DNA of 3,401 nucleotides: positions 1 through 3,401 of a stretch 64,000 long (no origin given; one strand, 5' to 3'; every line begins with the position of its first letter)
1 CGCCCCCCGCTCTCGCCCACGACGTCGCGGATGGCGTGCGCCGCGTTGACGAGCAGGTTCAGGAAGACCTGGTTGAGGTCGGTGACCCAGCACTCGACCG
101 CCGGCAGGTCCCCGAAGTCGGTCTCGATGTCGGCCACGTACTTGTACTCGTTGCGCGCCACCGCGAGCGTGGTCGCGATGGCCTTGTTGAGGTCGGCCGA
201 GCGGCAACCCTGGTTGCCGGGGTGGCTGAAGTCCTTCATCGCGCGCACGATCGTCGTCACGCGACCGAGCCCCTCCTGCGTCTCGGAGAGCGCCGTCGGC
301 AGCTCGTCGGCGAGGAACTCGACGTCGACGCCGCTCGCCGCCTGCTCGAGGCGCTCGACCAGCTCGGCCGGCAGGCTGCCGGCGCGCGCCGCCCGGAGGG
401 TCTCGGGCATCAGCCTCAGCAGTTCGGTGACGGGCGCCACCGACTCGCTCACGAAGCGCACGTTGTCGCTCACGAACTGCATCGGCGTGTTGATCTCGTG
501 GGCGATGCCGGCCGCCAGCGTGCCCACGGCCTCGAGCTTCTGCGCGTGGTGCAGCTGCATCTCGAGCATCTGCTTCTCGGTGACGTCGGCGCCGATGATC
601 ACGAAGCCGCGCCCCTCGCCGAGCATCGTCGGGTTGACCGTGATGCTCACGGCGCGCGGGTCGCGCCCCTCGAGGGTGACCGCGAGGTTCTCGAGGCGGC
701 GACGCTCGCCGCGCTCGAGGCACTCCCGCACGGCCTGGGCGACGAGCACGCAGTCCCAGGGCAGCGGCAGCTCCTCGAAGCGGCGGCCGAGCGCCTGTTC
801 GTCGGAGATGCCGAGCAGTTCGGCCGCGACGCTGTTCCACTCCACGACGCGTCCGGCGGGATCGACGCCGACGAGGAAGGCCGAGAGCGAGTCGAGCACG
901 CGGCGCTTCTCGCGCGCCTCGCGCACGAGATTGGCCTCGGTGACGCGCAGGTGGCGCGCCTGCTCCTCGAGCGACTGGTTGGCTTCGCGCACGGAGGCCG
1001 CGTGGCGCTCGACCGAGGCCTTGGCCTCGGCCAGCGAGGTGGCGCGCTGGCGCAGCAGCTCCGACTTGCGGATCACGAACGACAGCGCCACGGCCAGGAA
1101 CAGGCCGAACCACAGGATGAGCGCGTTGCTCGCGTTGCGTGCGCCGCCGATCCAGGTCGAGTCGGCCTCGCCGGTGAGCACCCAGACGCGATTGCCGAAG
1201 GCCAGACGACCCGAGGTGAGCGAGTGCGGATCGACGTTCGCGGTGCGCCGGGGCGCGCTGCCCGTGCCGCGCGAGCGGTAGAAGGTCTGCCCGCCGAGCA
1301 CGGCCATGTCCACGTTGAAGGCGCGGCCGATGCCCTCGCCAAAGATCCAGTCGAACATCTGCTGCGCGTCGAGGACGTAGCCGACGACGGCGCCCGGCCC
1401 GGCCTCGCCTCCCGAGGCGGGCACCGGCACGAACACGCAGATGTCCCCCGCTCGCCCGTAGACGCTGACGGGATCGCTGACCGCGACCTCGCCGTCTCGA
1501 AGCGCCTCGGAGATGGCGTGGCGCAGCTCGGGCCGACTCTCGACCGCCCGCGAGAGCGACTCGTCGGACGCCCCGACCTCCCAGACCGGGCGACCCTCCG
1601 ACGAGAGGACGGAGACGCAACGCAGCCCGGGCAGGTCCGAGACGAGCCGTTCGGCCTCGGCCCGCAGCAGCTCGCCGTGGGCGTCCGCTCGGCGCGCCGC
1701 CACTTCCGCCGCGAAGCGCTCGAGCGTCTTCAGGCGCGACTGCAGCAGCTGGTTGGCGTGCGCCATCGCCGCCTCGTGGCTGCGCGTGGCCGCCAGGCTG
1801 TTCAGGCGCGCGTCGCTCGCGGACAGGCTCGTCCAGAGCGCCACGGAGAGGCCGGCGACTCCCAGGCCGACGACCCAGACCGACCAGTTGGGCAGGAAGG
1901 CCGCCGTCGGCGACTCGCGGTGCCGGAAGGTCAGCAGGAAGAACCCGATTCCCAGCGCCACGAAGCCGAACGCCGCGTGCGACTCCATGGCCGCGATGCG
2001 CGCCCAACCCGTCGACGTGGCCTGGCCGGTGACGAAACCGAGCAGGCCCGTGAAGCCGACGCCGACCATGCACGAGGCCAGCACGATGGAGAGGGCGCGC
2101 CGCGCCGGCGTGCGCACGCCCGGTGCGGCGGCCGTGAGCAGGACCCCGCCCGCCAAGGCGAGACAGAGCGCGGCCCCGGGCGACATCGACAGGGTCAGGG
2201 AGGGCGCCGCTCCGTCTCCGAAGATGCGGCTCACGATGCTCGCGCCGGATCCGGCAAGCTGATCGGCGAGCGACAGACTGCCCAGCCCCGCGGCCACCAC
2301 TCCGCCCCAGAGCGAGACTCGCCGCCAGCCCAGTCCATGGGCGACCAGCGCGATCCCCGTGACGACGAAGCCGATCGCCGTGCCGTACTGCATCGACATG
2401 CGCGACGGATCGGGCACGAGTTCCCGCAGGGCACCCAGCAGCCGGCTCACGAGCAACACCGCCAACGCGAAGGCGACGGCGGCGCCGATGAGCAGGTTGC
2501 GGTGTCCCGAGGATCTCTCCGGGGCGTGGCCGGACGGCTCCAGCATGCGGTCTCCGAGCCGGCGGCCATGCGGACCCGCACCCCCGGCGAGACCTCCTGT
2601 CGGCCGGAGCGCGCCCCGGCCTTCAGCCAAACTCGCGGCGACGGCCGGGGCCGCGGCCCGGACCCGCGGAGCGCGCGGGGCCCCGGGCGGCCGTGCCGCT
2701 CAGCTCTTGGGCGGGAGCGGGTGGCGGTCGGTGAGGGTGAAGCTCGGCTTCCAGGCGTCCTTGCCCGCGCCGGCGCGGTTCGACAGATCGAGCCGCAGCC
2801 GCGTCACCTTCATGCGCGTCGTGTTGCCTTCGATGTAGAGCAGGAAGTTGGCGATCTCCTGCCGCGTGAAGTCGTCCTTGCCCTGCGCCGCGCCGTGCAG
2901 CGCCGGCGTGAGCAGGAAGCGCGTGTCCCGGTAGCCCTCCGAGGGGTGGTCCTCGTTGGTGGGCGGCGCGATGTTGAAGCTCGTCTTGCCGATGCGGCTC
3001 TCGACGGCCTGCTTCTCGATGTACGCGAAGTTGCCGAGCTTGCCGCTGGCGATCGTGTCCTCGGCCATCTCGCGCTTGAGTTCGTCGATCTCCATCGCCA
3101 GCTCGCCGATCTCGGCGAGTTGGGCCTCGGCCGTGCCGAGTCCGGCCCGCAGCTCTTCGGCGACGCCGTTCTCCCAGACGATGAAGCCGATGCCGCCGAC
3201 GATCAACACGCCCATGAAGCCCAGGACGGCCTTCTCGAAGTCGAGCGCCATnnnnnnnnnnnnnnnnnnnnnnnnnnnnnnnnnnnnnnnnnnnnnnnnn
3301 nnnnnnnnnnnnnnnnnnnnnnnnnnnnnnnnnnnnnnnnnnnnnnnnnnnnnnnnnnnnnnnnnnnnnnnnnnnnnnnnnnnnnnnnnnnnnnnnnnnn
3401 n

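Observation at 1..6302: Orphan PilM-PilN fusion plus PilO-like pair embedded between an ECF sigma / anti-sigma / CnrX-like module and a complex sensor kinase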

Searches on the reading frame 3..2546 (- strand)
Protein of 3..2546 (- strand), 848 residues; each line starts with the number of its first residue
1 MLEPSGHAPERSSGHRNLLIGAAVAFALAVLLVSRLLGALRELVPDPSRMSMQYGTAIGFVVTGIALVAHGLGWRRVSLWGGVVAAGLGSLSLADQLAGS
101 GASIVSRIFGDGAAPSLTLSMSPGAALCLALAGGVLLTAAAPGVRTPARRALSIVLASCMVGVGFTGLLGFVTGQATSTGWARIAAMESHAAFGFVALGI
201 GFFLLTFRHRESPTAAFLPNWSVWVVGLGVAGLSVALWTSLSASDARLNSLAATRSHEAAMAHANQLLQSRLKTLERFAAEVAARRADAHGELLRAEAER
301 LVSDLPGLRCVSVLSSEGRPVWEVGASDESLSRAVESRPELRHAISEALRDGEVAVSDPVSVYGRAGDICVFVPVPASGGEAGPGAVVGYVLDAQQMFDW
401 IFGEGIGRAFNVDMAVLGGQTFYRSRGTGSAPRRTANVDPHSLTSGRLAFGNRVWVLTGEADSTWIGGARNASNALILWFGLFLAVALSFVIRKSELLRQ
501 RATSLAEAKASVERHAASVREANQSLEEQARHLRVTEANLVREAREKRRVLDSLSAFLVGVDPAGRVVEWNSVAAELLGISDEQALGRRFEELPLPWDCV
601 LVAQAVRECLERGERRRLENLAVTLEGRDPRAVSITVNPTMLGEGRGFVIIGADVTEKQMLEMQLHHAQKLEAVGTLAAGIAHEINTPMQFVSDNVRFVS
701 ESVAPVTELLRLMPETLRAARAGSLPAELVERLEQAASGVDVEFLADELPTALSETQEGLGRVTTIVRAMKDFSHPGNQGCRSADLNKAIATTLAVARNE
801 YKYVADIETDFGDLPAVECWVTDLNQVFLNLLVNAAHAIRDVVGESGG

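Call 7: search_protein_families(library=pfam, proteins=[window:3-2546:-], max_evalue=1)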
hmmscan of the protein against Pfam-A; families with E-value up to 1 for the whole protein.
window:3-2546:- (848 aa): 9 families
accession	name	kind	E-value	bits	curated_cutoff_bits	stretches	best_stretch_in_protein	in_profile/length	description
PF08448.16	PAS_4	-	1.7e-16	60.9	23.1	1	551-658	1-108/110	PAS fold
PF00989.32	PAS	-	4e-12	46.6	22.6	1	546-655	2-113/113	PAS fold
PF13426.13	PAS_9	-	1.6e-06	28.8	27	1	556-657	3-103/103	PAS domain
PF13188.13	PAS_8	-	0.008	16.5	21.8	1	556-596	13-53/65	PAS domain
PF00512.31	HisKA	-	0.013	16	26.9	1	675-693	3-21/66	His Kinase A (phospho-acceptor) domain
PF08447.18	PAS_3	-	0.041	14.6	25.6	1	568-615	2-51/89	PAS fold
PF12860.13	PAS_7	-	0.072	13.7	27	1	552-658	2-110/115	PAS fold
PF20153.4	DUF6535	-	0.23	11.8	23.9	0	461-507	11-58/177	Family of unknown function (DUF6535)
PF06818.20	Fez1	-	0.33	11.8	34.4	0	493-552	29-87/199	Fez1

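Call 8: search_protein_families(library=ncbifam, proteins=[window:3-2546:-], max_evalue=1)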
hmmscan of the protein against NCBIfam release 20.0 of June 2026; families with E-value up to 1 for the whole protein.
window:3-2546:- (848 aa): 25 families
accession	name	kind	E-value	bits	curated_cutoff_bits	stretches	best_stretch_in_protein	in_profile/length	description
NF038348.1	T2SS_HK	subfamily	4.6e-39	134.3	450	1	662-840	315-488/574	histidine kinase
NF052573.1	HisKinEspAMyxo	equivalog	1.2e-29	102.9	1400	2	542-703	251-413/755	serine histidine kinase EspA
NF008468.0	PRK11360.1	equivalog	6.4e-28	97.5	646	2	539-707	262-431/616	two-component system sensor histidine kinase AtoS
NF052574.1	HisKinEspCMyxo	equivalog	1e-21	76.8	1200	2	746-841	453-548/785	serine histidine kinase EspC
NF046026.1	HisKinCckACaul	equivalog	4.4e-15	54.8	1000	2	514-687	150-315/678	cell cycle histidine kinase CckA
NF046020.1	HisKinCckABruc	equivalog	4.6e-12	44.6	1000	1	548-688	349-494/868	cell cycle histidine kinase CckA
NF010411.0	PRK13837.1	equivalog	7.2e-11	40.8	647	2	655-686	431-462/828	two-component system VirA-like sensor kinase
TIGR00229.1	sensory_box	domain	1.4e-09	38.2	22.9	1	548-665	8-126/126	PAS domain S-box protein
NF007688.0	PRK10364.1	equivalog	6.5e-09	35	479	2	658-699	224-265/460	two-component system sensor histidine kinase ZraS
NF047466.1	hybrid_RR_LvrB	exception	1.2e-08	34.6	500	1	657-700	135-178/377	hybrid histidine kinase/response regulator LvrB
NF010076.0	PRK13557.1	subfamily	1.2e-07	30.6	631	1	653-705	142-194/540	histidine kinase famiy protein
NF046044.1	PnpS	equivalog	1.3e-07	31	400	1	508-689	18-185/390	two-component system histidine kinase PnpS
NF041777.1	sens_FixL_Rhizob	equivalog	2e-07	30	850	1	535-696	113-284/485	sensor protein FixL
NF008293.1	PRK11073.1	equivalog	5.7e-06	25.8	240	1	545-690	7-146/349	nitrogen regulation protein NR(II)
NF053867.1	SprKinKinDBac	equivalog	1.9e-05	23.3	775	1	661-699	273-311/500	sporulation kinase KinD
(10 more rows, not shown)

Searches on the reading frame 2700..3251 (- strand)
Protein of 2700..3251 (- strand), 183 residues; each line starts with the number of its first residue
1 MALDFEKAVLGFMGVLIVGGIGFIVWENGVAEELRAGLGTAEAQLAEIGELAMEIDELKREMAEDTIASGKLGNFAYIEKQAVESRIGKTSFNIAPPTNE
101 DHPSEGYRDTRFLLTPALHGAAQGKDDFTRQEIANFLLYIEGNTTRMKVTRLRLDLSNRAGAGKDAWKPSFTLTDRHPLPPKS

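Call 7: search_protein_families(library=pfam, proteins=[window:2700-3251:-], max_evalue=1)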
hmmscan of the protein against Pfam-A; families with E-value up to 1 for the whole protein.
window:2700-3251:- (183 aa): 1 family
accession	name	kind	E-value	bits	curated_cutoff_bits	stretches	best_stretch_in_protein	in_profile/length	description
PF08898.15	DUF1843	-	0.032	15.2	23.3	1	33-63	18-48/52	Domain of unknown function (DUF1843)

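Call 8: search_protein_families(library=ncbifam, proteins=[window:2700-3251:-], max_evalue=1)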
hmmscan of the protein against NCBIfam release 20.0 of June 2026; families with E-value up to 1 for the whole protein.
window:2700-3251:- (183 aa): 0 families

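Call 9: find_encoding_contigs(protein=window:2700-3251:-, flank=10000, max_places=6)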
Protein window:2700-3251:- (183 aa): 2 contigs read that carry it; 2 places shown.
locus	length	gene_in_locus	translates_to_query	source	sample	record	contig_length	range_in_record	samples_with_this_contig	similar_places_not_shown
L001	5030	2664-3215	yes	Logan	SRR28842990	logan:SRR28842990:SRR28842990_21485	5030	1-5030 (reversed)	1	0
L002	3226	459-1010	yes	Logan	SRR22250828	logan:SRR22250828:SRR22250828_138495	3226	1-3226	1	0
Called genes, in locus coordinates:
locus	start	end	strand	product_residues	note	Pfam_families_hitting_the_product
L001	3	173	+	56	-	?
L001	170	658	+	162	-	-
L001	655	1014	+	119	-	-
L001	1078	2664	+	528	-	PF11104:PilM_2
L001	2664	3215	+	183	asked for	-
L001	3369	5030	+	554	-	?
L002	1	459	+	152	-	?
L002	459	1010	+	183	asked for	-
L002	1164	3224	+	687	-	?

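Call 19: find_homologous_proteins(query=window:2700-3251:-, max_evalue=0.001)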
Query window:2700-3251:- (183 aa): 30 proteins with E <= 0.001 among 728 candidates.
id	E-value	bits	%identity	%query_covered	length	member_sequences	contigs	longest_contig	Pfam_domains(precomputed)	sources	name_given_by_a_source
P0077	1.4e-115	402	100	100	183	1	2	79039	-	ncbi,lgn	-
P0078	7.7e-67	243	67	96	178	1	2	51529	-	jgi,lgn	jgi:hypothetical protein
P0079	1.6e-62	229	63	96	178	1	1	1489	-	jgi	jgi:hypothetical protein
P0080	1.8e-59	219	61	97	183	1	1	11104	-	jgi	jgi:hypothetical protein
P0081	9.7e-58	213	58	97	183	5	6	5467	-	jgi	jgi:hypothetical protein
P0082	1.0e-57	213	58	96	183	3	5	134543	-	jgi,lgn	jgi:hypothetical protein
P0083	1.2e-57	213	58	96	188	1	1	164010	-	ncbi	ncbi:MAG: hypothetical protein ACT4PU_04085 [Planctomycetota bacterium]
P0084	2.4e-57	212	58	96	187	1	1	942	-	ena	-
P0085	5.1e-57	211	58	96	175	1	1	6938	-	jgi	jgi:hypothetical protein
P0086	2.1e-56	209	57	98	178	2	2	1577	-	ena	-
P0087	1.5e-55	206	59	96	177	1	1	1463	-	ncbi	-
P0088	5.3e-55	205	56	98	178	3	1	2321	-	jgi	jgi:hypothetical protein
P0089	5.0e-54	201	55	96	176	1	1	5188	-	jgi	jgi:hypothetical protein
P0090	7.2e-54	201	57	96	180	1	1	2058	-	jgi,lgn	-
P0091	2.4e-53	199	54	96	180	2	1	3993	-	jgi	jgi:hypothetical protein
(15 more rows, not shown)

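Call 36: predict_structure(alignment_id=A2)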
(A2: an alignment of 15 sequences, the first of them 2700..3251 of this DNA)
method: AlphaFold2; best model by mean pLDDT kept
length: 183 residues; sequences in the alignment: 15
mean_pLDDT: 85.5   pTM: 0.60
mean pLDDT of the five models: 85.5, 84.3, 82.3, 80.7, 79.7
residues with pLDDT >= 90: 73; 70-90: 99; 50-70: 11; < 50: 0
segments of 3 or more residues with pLDDT < 50: none
pLDDT, mean of each block of 10 residues (from residue 1): 77 93 87 77 81 82 76 88 81 91 93 85 78 92 88 91 90 92 74
secondary structure, 60 per line:
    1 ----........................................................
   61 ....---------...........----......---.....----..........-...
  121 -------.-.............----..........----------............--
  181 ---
elements in order: H5-64 H74-84 E92-94 E98-102 E107-116 H130-142 E147-156 E167-178

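Call 45: fold_search(model_id=the predicted structure, library=pdb)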
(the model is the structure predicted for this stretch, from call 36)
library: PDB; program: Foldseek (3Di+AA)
matches with E <= 10: 1085; with E <= 0.001: 1
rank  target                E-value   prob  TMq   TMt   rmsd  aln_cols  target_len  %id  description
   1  3jc8_Oa               8.1e-04  1.00  0.34  0.33  10.2       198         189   16  Architectural model of the type IVa pilus machine in a piliated state (released 2016-03-16)
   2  6i6s_A                2.5e-03  0.98  0.24  0.38   8.6       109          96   14  Circular permutant of ribosomal protein S6, adding 9aa to C terminal of P68-69, L75A mutant (released 2019-11-27)
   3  6i6y                  2.5e-03  0.95  0.19  0.31  10.4       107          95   15  Circular permutant of ribosomal protein S6, swap helix 2 (released 2019-11-27)
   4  2rjz_A                3.0e-03  1.00  0.40  0.51   6.8       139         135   12  Crystal structure of the type 4 fimbrial biogenesis protein PilO from Pseudomonas aeruginosa (released 2007-11-06)
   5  6i6i_A                3.6e-03  0.95  0.19  0.31  10.6       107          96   16  Circular permutant of ribosomal protein S6, adding 6aa to C terminal of P68-69, L75A mutant (released 2019-11-27)
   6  6kny_A                7.3e-03  1.00  0.32  0.34   6.2       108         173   11  Structure of Amuc_1100 without transmembrane region from Akkermansia muciniphila (released 2020-04-15)
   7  5uvr                  9.8e-03  1.00  0.37  0.62   4.4       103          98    6  The core region of PilO from the type IV pilus system of Pseudomonas aeruginosa (released 2018-02-21)
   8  6i6w                  1.0e-02  0.87  0.22  0.33   8.5       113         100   12  Circular permutant of ribosomal protein S6, adding 6aa to C terminal of P68-69 (released 2019-11-27)
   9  2rjz_B                1.5e-02  1.00  0.41  0.56   6.3       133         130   10  Crystal structure of the type 4 fimbrial biogenesis protein PilO from Pseudomonas aeruginosa (released 2007-11-06)
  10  6i6o_B                1.6e-02  0.84  0.21  0.30   9.7       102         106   17  Circular permutant of ribosomal protein S6, swap helix 2, L75A mutant (released 2019-11-27)
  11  9lwa_B                1.8e-02  0.75  0.23  0.28   7.9       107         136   14  Bacteriophage Mycofy1 distal head-to-tail interface (C6 symmetry) (released 2025-04-16)
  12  3fz2_E                1.9e-02  0.92  0.29  0.37   7.7       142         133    7  Crystal structure of the tail terminator protein from phage lambda (gpU-D74A) (released 2009-05-26)
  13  6lad_C                2.3e-02  1.00  0.37  0.35   4.4       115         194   13  Crystal structure of Amuc_1100 from Akkermansia muciniphila (released 2020-08-05)
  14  6lad_D                2.5e-02  0.98  0.32  0.31   6.0       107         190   12  Crystal structure of Amuc_1100 from Akkermansia muciniphila (released 2020-08-05)
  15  8fwe_AQ               3.0e-02  0.77  0.24  0.27   7.9       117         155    6  Neck structure of Agrobacterium phage Milano, C3 symmetry (released 2023-12-06)
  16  6lad_A                3.4e-02  0.99  0.36  0.34   5.0       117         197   13  Crystal structure of Amuc_1100 from Akkermansia muciniphila (released 2020-08-05)
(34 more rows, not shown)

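Call 80: search_solved_structures(query=A2, max_evalue=10)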
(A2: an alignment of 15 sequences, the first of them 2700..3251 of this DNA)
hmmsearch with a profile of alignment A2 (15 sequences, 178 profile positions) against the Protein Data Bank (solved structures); distinct sequences matched with E-value up to 10: 15.
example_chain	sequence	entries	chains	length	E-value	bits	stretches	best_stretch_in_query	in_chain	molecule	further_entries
9iik_C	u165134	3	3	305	0.25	14.4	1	15-67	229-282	Butyrophilin subfamily 3 member A2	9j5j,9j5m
9jqp_B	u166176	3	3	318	0.26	14.4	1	15-67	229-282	Butyrophilin subfamily 3 member A2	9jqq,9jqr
8zhr_E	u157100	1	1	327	0.27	14.3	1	15-67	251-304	Butyrophilin subfamily 3 member A2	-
8zjx_E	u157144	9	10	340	0.28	14.3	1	15-67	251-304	Butyrophilin subfamily 3 member A2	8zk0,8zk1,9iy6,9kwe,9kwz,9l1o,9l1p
3jc8_Na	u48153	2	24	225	0.3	14.1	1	4-61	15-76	PilN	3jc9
8za9_C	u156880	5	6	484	0.71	12.9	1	15-51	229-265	Butyrophilin subfamily 3 member A1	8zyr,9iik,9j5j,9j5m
8zjy_F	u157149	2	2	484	0.72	12.9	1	15-51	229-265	Butyrophilin subfamily 3 member A1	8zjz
8zhr_F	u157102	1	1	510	0.76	12.8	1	15-51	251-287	Butyrophilin subfamily 3 member A1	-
9jqp_A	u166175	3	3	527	0.81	12.7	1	15-51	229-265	Butyrophilin subfamily 3 member A1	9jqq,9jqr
8zk1_F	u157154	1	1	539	0.83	12.7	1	15-51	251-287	Butyrophilin subfamily 3 member A1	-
8zjx_F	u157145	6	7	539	0.83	12.7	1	15-51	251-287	Butyrophilin subfamily 3 member A1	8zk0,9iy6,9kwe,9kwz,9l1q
8zjz_E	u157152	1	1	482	1.3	12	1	15-67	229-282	Butyrophilin subfamily 3 member A3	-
8zyr_C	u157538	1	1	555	1.6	11.8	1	15-67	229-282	Butyrophilin subfamily 3 member A3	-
8zjy_E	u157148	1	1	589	1.7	11.7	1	15-67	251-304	Butyrophilin subfamily 3 member A3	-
7ylu_P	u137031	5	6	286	2.1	11.4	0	54-113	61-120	Phosducin-like protein 2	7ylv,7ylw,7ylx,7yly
